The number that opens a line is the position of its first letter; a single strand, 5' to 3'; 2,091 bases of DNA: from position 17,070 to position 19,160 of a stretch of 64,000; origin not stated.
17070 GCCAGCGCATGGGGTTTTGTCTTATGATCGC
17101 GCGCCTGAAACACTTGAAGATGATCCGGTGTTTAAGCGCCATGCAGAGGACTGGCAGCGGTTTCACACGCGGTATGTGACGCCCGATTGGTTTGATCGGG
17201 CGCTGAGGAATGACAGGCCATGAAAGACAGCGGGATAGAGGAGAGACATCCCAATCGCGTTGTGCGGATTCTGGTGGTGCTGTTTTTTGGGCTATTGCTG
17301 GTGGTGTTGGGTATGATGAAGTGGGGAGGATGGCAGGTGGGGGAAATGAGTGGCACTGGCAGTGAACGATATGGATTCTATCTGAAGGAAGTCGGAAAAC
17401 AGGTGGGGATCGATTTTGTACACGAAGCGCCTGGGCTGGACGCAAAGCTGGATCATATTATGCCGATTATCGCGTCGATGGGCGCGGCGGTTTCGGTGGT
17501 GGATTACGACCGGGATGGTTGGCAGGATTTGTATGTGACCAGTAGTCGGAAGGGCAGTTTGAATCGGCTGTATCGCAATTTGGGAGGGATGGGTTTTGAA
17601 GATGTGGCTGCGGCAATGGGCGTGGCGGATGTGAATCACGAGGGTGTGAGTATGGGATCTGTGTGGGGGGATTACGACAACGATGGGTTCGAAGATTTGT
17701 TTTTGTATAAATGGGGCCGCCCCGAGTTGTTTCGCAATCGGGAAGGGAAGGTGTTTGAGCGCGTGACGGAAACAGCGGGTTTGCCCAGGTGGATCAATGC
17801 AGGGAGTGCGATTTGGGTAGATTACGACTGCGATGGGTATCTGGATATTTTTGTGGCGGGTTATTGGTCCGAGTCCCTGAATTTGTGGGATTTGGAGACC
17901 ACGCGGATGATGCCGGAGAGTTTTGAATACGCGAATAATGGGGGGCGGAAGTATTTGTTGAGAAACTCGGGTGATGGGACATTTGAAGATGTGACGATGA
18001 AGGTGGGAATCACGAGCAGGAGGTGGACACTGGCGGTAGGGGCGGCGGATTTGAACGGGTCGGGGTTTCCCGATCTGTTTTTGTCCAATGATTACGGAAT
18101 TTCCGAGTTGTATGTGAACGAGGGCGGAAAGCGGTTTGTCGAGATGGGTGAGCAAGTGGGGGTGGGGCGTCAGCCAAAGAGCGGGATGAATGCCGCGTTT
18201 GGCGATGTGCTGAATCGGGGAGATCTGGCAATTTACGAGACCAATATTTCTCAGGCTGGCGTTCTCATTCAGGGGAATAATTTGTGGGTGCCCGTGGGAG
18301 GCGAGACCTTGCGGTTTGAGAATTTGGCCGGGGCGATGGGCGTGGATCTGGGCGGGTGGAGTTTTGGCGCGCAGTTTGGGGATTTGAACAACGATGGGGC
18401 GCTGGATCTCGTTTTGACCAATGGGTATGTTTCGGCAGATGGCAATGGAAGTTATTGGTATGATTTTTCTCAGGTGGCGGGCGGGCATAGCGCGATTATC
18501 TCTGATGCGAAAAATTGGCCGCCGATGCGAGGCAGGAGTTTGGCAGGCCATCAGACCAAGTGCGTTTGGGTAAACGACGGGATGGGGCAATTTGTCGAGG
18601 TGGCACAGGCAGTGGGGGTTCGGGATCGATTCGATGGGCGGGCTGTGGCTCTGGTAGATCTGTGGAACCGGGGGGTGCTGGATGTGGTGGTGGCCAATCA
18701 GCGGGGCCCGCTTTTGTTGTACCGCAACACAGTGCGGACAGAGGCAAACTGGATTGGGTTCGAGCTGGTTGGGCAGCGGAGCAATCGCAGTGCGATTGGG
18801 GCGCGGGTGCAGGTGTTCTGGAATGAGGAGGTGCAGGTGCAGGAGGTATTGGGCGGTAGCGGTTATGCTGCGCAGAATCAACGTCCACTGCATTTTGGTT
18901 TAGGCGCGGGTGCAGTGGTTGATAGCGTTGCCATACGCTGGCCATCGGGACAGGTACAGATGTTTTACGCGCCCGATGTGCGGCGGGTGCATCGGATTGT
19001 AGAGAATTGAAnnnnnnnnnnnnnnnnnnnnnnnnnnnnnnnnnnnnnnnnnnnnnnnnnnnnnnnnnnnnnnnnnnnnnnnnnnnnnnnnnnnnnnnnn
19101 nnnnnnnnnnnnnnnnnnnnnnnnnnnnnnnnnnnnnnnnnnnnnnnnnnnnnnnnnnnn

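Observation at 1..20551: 20.5-kb co-directional array built from two diverged copies of one uncharacterised envelope module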

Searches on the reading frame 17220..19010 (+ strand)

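Call 4: search_protein_families(library=pfam, proteins=[window:17220-19010:+], max_evalue=0.01)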
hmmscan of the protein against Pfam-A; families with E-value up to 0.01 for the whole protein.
window:17220-19010:+ (596 aa): 3 families
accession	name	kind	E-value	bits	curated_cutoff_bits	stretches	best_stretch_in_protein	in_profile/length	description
PF13517.12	FG-GAP_3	-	2.1e-34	118.4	26.9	5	95-161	1-60/61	FG-GAP-like repeat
PF07593.17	UnbV_ASPIC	-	2.4e-19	69.4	23.4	1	525-589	1-65/68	ASPIC and UnbV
PF01839.29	FG-GAP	-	1.6e-11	44.2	22.1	1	88-109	2-23/37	FG-GAP repeat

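Call 5: search_protein_families(library=ncbifam, proteins=[window:17220-19010:+], max_evalue=0.001)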
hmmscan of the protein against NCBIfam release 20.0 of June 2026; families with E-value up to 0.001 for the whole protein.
window:17220-19010:+ (596 aa): 1 family
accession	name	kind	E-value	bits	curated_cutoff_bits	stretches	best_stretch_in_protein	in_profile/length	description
NF047539.1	XAC2610_fam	domain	8.6e-07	29.4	35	0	385-414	2-30/89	XAC2610-related protein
